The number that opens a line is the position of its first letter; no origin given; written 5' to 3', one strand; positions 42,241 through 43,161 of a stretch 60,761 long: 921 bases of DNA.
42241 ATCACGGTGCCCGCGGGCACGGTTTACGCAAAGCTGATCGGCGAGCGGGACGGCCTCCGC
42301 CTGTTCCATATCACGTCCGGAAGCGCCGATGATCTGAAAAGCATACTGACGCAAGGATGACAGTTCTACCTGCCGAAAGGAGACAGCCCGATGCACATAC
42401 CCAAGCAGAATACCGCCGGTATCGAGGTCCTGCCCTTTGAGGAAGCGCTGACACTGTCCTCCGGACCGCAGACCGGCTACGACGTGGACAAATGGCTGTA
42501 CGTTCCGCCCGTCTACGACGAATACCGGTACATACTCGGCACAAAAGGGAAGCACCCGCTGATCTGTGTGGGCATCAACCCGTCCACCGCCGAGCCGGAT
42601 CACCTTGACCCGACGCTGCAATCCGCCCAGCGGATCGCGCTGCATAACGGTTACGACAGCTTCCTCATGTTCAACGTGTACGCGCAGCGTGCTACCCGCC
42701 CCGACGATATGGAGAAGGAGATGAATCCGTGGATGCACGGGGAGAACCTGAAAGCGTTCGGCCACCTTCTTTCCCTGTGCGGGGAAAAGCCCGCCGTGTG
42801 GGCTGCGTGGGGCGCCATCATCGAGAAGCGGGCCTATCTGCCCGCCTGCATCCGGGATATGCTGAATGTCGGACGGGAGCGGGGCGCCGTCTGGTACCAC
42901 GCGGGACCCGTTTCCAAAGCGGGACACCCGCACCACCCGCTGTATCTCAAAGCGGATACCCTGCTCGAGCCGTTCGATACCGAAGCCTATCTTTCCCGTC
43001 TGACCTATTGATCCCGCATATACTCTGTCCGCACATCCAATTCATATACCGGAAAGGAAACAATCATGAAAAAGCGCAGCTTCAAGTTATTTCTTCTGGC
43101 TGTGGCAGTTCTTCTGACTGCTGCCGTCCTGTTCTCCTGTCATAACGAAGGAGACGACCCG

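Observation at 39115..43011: Four-gene operon interleaving cyclic-nucleotide signalling (tandem-CNB receptor, PAS-cyclase) with a base-excision-like enzyme pair (Endo IV-like TIM barrel, UDG-like DUF1643)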

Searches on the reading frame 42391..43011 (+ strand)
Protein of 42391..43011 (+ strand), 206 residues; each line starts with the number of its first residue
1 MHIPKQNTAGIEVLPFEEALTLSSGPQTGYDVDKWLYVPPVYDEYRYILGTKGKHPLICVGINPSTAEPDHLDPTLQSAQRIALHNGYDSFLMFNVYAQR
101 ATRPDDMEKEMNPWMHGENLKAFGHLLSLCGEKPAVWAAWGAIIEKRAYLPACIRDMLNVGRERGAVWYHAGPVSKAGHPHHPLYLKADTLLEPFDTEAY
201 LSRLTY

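Call 3: search_protein_families(library=pfam, proteins=[window:42391-43011:+], max_evalue=0.01)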
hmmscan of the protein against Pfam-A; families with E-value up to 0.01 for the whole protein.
window:42391-43011:+ (206 aa): 1 family
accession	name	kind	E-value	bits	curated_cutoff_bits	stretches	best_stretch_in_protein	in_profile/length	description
PF07799.17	DUF1643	-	1.8e-31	109.4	22.5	1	46-184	1-134/134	Protein of unknown function (DUF1643)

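Call 4: search_protein_families(library=ncbifam, proteins=[window:42391-43011:+], max_evalue=0.01)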
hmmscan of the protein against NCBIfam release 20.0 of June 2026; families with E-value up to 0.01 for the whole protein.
window:42391-43011:+ (206 aa): 0 families

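Call 7: search_solved_structures(query=window:42391-43011:+, max_evalue=10, show_alignments=2)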
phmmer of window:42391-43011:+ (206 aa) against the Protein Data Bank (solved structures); distinct sequences matched with E-value up to 10: 2.
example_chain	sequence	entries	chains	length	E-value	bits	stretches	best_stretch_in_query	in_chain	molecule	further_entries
5fhp_A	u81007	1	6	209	0.46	13.3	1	95-145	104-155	NicR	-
5fgl_A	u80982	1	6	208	0.62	12.8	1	96-145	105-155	NicR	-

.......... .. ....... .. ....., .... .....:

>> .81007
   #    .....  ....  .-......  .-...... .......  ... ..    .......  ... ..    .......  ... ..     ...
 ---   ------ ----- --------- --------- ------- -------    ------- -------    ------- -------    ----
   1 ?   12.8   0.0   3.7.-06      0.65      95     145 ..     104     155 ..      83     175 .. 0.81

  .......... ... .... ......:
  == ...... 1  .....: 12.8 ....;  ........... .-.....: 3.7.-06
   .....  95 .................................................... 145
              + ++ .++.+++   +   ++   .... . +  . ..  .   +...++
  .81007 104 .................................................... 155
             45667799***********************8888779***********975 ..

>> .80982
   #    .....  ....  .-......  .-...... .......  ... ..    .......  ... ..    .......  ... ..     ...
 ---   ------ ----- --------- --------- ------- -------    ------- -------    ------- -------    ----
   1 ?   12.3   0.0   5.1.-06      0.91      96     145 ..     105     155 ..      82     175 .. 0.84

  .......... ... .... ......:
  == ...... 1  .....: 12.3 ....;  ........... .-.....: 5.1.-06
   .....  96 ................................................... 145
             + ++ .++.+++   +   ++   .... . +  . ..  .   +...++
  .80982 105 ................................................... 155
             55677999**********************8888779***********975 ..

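Call 10: find_homologous_proteins(query=window:42391-43011:+, max_evalue=0.00001)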
Query window:42391-43011:+ (206 aa): 8000 proteins with E <= 0.00001 among 8000 candidates; the best 120 are listed.
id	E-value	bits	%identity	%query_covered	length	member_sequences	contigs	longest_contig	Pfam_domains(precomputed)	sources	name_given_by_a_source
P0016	7.3e-142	488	100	100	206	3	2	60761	PF07799.18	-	-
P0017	1.4e-110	386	78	100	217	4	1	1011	PF07799.18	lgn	-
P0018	2.6e-110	385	79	100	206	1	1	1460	PF07799.18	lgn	-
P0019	5.4e-108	378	79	99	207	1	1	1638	PF07799.18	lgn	-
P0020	6.8e-107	374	78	99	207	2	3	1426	PF07799.18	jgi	-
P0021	7.1e-107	374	77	99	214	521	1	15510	PF07799.18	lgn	-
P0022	7.8e-107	374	78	99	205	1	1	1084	PF07799.18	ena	-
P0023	8.1e-107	374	77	99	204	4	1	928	PF07799.18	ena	-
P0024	1.5e-106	373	77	100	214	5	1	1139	PF07799.18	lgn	-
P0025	4.3e-106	371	77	99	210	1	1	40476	PF07799.18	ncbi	-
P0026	4.9e-106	371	76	100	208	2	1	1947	PF07799.18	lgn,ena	-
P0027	1.2e-105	370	77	99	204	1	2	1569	PF07799.18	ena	-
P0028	1.9e-105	369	76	99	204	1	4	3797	PF07799.18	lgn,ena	-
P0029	4.9e-105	368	77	98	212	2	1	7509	PF07799.18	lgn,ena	-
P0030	1.3e-104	367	76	99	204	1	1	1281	PF07799.18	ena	-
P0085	1.5e-97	344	71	99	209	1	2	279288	PF07799.18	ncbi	-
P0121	5.3e-95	335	70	98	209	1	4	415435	PF07799.18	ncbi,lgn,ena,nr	ncbi:MAG: DUF1643 domain-containing protein [Clostridia bacterium]|nr:DUF1643 domain-containing prot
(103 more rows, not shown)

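Call 15: find_encoding_contigs(protein=P0025, flank=6000, max_places=2)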
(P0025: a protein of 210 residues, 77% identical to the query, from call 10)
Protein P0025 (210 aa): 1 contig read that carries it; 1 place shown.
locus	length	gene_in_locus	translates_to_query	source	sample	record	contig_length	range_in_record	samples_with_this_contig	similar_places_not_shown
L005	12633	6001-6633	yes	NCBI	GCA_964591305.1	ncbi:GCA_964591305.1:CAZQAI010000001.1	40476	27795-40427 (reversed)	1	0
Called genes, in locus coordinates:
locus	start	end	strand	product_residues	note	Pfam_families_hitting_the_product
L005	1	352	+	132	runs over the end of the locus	?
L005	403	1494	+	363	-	PF04551:GcpE, PF26540:GcpE_C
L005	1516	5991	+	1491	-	PF02811:PHP, PF00929:RNase_T, PF07733:DNA_pol3_alpha, PF17657:DNA_pol3_finger, PF14579:HHH_6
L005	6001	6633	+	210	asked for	PF07799:DUF1643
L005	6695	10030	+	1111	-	-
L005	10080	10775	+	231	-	PF03372:Exo_endo_phos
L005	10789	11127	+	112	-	PF01985:CRS1_YhbY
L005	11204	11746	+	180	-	PF01467:CTP_transf_like (weak)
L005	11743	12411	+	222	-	PF01966:HD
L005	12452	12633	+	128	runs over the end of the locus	PF02410:RsfS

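Call 16: find_encoding_contigs(protein=P0085, flank=6000, max_places=2)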
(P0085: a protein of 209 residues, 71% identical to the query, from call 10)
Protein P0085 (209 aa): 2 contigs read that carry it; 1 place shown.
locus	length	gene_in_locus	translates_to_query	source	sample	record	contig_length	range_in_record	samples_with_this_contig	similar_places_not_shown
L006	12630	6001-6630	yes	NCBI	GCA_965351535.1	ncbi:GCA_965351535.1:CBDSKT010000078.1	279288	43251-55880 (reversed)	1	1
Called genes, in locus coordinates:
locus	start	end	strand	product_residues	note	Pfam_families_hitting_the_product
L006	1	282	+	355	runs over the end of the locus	PF02163:Peptidase_M50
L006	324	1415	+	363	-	PF04551:GcpE, PF26540:GcpE_C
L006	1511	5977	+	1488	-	PF02811:PHP, PF00929:RNase_T, PF16473:Rv2179c-like (weak), PF02811:PHP, PF07733:DNA_pol3_alpha, PF17657:DNA_pol3_finger, PF14579:HHH_6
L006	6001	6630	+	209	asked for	PF07799:DUF1643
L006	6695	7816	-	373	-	PF05496:RuvB_N, PF00004:AAA, PF07728:AAA_5 (weak), PF17864:AAA_lid_4, PF05491:WHD_RuvB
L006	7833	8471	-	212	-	PF01330:RuvA_N, PF00633:HHH (faint), PF14520:HHH_5, PF07499:RuvA_C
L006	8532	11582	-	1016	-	PF09586:YfhO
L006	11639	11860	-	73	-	PF06107:DUF951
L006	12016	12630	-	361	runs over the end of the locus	PF23459:S1_RRP5 (faint), PF00575:S1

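Call 17: find_encoding_contigs(protein=P0121, flank=6000, max_places=3)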
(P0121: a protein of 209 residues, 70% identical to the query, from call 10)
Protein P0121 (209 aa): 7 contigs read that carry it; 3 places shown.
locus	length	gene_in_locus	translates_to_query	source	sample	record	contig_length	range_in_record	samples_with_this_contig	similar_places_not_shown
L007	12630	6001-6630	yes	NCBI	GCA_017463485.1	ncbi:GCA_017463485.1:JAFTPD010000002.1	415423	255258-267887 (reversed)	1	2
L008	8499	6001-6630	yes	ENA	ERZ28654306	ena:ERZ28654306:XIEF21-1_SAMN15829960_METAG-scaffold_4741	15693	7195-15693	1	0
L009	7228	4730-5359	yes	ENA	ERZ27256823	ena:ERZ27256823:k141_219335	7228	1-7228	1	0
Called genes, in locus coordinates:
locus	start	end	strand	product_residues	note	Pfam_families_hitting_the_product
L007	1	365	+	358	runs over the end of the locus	PF02163:Peptidase_M50, PF17820:PDZ_6 (faint)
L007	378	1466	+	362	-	PF04551:GcpE, PF26540:GcpE_C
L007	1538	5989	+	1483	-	PF02811:PHP, PF00929:RNase_T, PF16473:Rv2179c-like, PF07733:DNA_pol3_alpha, PF17657:DNA_pol3_finger, PF14579:HHH_6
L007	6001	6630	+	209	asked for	PF07799:DUF1643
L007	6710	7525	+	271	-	-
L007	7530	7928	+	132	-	-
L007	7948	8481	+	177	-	PF04892:VanZ-LLP1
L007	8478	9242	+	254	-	PF00149:Metallophos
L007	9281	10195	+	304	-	PF02729:OTCace_N, PF00185:OTCace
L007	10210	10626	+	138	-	PF01948:PyrI, PF02748:PyrI_C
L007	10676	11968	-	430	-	PF03952:Enolase_N, PF00113:Enolase_C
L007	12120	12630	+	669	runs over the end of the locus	PF00270:DEAD (faint), PF04851:ResIII, PF17757:UvrB_inter, PF27431:UvrB_3rd, PF00271:Helicase_C, PF12344:UvrB, PF02151:UVR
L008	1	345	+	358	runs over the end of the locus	PF02163:Peptidase_M50, PF17820:PDZ_6 (faint)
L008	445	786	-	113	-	-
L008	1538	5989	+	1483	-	PF02811:PHP, PF00929:RNase_T, PF16473:Rv2179c-like, PF07733:DNA_pol3_alpha, PF17657:DNA_pol3_finger, PF14579:HHH_6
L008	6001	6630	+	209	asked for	PF07799:DUF1643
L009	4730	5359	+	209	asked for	PF07799:DUF1643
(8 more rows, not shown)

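Call 18: search_protein_families(library=padloc, proteins=[window:42391-43011:+], max_evalue=0.01)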
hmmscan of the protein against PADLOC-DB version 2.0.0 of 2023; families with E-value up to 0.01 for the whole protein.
window:42391-43011:+ (206 aa): 0 families

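Call 41: search_protein_representatives(protein=window:42391-43011:+)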
Query: 206 residues. Proteins with E-value up to 0.001 (for the whole library): 5661; up to 1e-10: 901; up to 1e-30: 138. The best 150 are listed.
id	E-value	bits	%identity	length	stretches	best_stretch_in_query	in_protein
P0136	1.2e-77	276.8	63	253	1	2-202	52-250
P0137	3.7e-70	252.3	55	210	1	2-202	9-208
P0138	9.5e-64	231.3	63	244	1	2-165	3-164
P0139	7.9e-61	221.8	54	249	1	28-204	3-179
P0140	2.8e-58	213.4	60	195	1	1-175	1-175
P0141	4.5e-58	212.8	56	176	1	30-200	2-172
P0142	2.5e-57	210.4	63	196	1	2-157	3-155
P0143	1.0e-56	208.3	60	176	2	1-137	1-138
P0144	1.4e-56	207.8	59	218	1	1-160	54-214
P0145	1.9e-55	204.2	49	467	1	27-203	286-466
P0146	1.9e-54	200.9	64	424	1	56-202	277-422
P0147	2.8e-51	190.6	64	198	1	1-136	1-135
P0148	2.3e-50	187.6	50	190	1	2-193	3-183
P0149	4.1e-50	186.7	63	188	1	67-202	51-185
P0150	1.8e-48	181.4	66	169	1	2-132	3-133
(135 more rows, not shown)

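Call 50: search_solved_structures(query=A4, max_evalue=10, show_alignments=3)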
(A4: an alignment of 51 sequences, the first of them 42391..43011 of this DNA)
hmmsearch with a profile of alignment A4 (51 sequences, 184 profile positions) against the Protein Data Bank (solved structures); distinct sequences matched with E-value up to 10: 9.
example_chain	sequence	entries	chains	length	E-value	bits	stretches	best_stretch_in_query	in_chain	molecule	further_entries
2o1t_A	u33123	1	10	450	0.51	13.1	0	135-165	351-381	Endoplasmin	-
3awf_A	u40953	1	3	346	0.92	12.2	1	43-116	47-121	Voltage-sensor containing phosphatase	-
3v0j_A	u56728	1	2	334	0.92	12.2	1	43-116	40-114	Voltage-sensor containing phosphatase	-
3v0d_A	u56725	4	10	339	0.94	12.2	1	43-116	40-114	Voltage-sensor containing phosphatase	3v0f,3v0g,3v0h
3v0e_A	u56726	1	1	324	0.95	12.2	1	43-116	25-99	Voltage-sensor containing phosphatase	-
3v0i_A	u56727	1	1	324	0.96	12.2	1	43-116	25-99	Voltage-sensor containing phosphatase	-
3awg_A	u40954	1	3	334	0.97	12.2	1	43-116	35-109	Voltage-sensor containing phosphatase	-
3awe_A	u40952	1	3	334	0.97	12.1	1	43-116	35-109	Voltage-sensor containing phosphatase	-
9c49_A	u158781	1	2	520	1.6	11.4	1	43-109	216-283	Phosphatidylinositol-3,4,5-trisphosphate 3-phosphatase TPTE2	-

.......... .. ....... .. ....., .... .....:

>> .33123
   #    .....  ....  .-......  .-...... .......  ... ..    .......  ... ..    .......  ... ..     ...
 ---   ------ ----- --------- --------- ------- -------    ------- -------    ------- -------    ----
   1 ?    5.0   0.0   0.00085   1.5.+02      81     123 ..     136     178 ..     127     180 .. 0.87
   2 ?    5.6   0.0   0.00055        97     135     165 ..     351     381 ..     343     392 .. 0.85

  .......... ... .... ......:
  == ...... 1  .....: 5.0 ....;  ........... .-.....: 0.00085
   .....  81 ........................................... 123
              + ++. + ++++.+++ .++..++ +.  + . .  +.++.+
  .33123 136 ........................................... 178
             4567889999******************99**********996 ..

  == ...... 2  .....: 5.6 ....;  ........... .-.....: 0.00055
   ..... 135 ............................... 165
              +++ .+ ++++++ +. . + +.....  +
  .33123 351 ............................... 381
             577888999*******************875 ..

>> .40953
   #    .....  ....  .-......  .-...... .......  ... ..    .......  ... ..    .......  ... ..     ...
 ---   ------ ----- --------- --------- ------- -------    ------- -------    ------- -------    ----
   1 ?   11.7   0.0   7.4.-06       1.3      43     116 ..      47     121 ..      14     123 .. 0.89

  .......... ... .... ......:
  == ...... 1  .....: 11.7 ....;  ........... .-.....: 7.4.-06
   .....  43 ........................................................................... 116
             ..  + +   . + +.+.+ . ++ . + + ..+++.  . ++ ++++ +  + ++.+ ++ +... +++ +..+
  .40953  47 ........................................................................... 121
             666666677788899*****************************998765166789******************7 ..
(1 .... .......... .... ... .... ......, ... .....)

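Call 55: predict_structure(alignment_id=A4)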
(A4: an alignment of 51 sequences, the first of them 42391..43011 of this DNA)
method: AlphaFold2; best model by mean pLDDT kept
length: 206 residues; sequences in the alignment: 51
mean_pLDDT: 94.9   pTM: 0.91
mean pLDDT of the five models: 94.9, 94.2, 93.9, 93.8, 93.3
residues with pLDDT >= 90: 181; 70-90: 23; 50-70: 2; < 50: 0
segments of 3 or more residues with pLDDT < 50: none
pLDDT, mean of each block of 10 residues (from residue 1): 82 94 96 97 92 98 86 96 98 97 92 97 98 97 95 98 98 97 97 98 86
secondary structure, 60 per line:
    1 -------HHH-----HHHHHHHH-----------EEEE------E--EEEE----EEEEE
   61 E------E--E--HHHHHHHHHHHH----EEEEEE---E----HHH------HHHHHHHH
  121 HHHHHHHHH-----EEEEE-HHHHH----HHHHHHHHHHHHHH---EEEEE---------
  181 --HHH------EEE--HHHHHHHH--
elements in order: H16-23 E35-38 E48-51 E56-61 H74-85 E90-95 H113-129 E135-139 H141-145 H150-163 E167-171 E192-194 H197-204

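Call 58: fold_search(model_id=the predicted structure, library=pdb)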
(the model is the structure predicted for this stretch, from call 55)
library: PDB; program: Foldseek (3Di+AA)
matches with E <= 10: 1091; with E <= 0.001: 0
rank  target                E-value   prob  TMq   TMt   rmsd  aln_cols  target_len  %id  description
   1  5ajh_C                4.8e-03  0.97  0.34  0.35   5.5       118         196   18  Crystal structure of Fusarium oxysporum cutinase (released 2015-09-02)
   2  5gn2_A                5.1e-03  0.90  0.39  0.31  12.0       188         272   15  Crystal structure of Uracil DNA glycosylase (BdiUNG) from Bradyrhizobium diazoefficiens (released 2017-05-03)
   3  1xzh                  1.8e-02  0.92  0.35  0.36   5.4       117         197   18  FUSARIUM SOLANI CUTINASE MUTANT WITH THR 80 REPLACED BY PRO (released 1996-10-14)
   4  1xzd                  1.9e-02  0.82  0.31  0.32   6.1       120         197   17  FUSARIUM SOLANI CUTINASE MUTANT WITH SER 213 REPLACED BY CYS (released 1996-10-14)
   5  1cuw_A                2.1e-02  0.85  0.33  0.34   5.5       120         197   18  CUTINASE, G82A, A85F, V184I, A185L, L189F MUTANT (released 1996-07-11)
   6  5ajh_A                2.2e-02  0.90  0.34  0.35   5.5       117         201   18  Crystal structure of Fusarium oxysporum cutinase (released 2015-09-02)
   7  1cui                  2.2e-02  0.80  0.31  0.32   6.1       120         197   18  CUTINASE, S120A MUTANT (released 1996-07-11)
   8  5cxu                  2.3e-02  0.35  0.31  0.25  12.4       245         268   11  Structure of the CE1 ferulic acid esterase AmCE1/Fae1A, from the anaerobic fungi Anaeromyces mucronatus in the absence o (released 2016-04-27)
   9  1xza                  2.7e-02  0.89  0.35  0.36   5.4       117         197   19  FUSARIUM SOLANI CUTINASE MUTANT WITH SER 129 REPLACED BY CYS (released 1996-10-14)
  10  4oyy_L                2.8e-02  0.77  0.32  0.34   5.4       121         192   12  Humicola insolens cutinase (released 2014-07-30)
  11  1agy                  3.2e-02  0.87  0.35  0.37   5.4       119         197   18  The 1.15 angstrom refined structure of fusarium solani pisi cutinase (released 1998-04-01)
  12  1ffb                  3.2e-02  0.85  0.35  0.36   5.5       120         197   18  CONTRIBUTION OF CUTINASE SERINE 42 SIDE CHAIN TO THE STABILIZATION OF THE OXYANION TRANSITION STATE (released 1996-03-08)
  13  3ef3                  3.2e-02  0.80  0.33  0.34   5.5       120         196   17  cut-1a; NCN-Pt-Pincer-Cutinase Hybrid (released 2009-07-28)
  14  5ajh_B                3.4e-02  0.85  0.35  0.35   5.5       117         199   20  Crystal structure of Fusarium oxysporum cutinase (released 2015-09-02)
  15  1ffd                  3.6e-02  0.85  0.35  0.37   5.4       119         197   18  CONTRIBUTION OF CUTINASE SERINE 42 SIDE CHAIN TO THE STABILIZATION OF THE OXYANION TRANSITION STATE (released 1996-03-08)
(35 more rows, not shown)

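Call 60: search_protein_families(library=phrogs, proteins=[window:42391-43011:+], max_evalue=0.01)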
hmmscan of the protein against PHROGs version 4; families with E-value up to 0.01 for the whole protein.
window:42391-43011:+ (206 aa): 1 family
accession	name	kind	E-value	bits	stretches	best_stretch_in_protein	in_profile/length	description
phrog_3230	-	unknown function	3.3e-24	86.6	1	44-197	18-165/167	-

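Call 61: find_related_loci(query=window:42391-43011:+, collection=metagenome_contigs, flank=6000)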
Query window:42391-43011:+ (206 aa) in metagenome_contigs; peptide patterns used: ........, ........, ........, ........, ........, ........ (x = any residue, [..] = any of these).
600 stretches matched a pattern (row limit reached: there are more); 571 encode a relative of the query (tblastn E <= 1e-3); the best 80 are kept; 80 distinct loci.
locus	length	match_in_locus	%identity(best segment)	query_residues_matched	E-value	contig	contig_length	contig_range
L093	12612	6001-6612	77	1-204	9e-110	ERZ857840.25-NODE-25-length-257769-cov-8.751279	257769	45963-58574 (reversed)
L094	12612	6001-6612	77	1-204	7e-109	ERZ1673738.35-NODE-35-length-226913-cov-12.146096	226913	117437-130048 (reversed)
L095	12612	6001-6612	77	1-204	6e-110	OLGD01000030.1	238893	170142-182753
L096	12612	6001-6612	73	1-204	4e-102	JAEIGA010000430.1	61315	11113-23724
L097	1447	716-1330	71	1-204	4e-107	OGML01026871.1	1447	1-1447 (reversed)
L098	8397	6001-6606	71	1-202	2e-98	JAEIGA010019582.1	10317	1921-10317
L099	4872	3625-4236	72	1-205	6e-98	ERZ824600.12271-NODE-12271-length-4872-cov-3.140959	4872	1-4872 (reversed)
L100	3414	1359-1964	70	1-204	1e-94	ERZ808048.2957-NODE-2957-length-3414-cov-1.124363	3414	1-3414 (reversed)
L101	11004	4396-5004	67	1-204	6e-93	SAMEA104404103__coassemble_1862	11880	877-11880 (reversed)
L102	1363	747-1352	69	1-204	5e-99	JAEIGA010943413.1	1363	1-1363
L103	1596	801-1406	69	1-204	3e-98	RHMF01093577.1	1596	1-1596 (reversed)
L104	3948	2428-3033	66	2-204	1e-91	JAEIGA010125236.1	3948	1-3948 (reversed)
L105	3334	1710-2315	69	1-204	6e-92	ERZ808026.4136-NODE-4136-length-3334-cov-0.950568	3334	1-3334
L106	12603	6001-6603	69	1-202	2e-90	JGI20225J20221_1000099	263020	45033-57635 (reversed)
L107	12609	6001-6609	63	1-204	4e-90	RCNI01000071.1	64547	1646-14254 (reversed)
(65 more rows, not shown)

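Call 82: fold_search(model_id=the predicted structure, library=viral)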
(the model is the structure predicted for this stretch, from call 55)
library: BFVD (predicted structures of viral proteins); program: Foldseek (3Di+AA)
matches with E <= 10: 575; with E <= 0.001: 2
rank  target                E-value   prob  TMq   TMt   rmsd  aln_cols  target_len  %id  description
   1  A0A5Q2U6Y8            3.0e-08  1.00  0.59  0.62   5.6       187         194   19  DUF1643 domain-containing protein [Bacteriophage Phobos]
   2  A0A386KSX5            8.1e-04  1.00  0.52  0.51   5.1       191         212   15  Uncharacterized protein [Caulobacter phage Kronos]
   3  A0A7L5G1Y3            2.1e-03  0.84  0.23  0.32   8.1       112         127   12  (no name in the UniProt tables at hand)
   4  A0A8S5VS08            1.2e-02  0.75  0.27  0.42   7.7       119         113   16  (no name in the UniProt tables at hand)
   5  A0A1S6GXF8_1          1.6e-02  0.41  0.33  0.07  11.4       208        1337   12  Replicase polyprotein 1ab [yellow head virus type 8]
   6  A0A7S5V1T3            2.0e-02  0.57  0.34  0.11  10.6       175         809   11  (no name in the UniProt tables at hand)
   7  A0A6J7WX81            2.5e-02  0.69  0.28  0.44   8.9       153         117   18  Uncharacterized protein [uncultured Caudovirales phage]
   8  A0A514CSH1            2.5e-02  0.23  0.28  0.08  10.6       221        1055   14  DNA polymerase [Achromobacter phage Motura]
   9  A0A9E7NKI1            3.0e-02  0.41  0.32  0.16  10.5       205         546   10  (no name in the UniProt tables at hand)
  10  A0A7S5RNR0            3.2e-02  0.60  0.37  0.15  10.5       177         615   12  (no name in the UniProt tables at hand)
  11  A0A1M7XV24            3.9e-02  0.77  0.34  0.28   6.2       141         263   10  Alpha/beta hydrolase [Cedratvirus A11]
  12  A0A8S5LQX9            4.4e-02  0.47  0.25  0.35   6.9       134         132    9  Uncharacterized protein [Siphoviridae sp. ctTC45]
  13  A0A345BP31            4.7e-02  0.51  0.34  0.37   9.9       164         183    8  Uracyl-DNA glycosylase [crAssphage sp. isolate ctcc615]
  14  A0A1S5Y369            5.0e-02  0.57  0.32  0.47   7.8       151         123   10  Uncharacterized protein [uncultured archaeal virus]
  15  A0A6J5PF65            5.7e-02  0.54  0.30  0.25   8.2       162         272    9  Putative DnaG-like primase [uncultured Caudovirales phage]
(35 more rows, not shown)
